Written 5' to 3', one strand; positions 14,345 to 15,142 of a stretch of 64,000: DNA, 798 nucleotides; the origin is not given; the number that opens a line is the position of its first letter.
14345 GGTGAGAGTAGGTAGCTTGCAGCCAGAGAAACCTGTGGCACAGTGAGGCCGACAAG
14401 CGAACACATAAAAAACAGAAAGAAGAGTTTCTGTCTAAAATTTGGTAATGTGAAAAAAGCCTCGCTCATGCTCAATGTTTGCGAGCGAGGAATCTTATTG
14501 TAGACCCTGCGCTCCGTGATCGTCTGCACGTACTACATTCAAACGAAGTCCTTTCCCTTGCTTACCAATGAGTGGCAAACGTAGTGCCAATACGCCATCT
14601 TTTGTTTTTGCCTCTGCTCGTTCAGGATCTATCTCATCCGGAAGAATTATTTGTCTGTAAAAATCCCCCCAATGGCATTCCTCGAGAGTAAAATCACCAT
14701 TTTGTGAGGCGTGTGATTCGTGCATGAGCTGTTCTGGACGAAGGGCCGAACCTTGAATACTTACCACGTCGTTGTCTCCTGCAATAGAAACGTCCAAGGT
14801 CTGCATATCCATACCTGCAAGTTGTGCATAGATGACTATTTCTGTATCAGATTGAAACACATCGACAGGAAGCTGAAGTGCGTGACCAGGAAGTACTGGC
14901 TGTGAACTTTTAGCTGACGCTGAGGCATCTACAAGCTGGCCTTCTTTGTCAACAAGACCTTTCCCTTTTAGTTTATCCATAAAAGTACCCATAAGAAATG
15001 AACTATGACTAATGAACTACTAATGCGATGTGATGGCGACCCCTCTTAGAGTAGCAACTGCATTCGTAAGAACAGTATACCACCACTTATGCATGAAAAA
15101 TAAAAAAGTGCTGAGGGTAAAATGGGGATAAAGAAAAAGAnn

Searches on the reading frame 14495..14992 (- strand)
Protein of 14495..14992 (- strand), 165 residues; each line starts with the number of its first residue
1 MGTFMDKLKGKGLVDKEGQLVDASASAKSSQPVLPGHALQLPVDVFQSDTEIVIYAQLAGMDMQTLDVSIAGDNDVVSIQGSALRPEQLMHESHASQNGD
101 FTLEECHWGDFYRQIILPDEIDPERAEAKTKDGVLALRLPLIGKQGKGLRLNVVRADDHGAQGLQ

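Call 14: search_protein_families(library=pfam, proteins=[window:14495-14992:-], max_evalue=0.001)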
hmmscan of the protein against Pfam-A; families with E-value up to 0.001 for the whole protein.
window:14495-14992:- (165 aa): 2 families
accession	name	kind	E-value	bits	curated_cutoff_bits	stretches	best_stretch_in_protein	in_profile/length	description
PF00011.27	HSP20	-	1.2e-09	38.6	20.8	1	46-141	3-87/102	Hsp20/alpha crystallin family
PF17886.7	ArsA_HSP20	-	0.00053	20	22.5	0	49-137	1-61/63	HSP20-like domain found in ArsA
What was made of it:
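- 14495..14992 (-): Upstream neighbour: HSP20 small heat-shock protein with no signal sequence. PF00011 (call 14).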
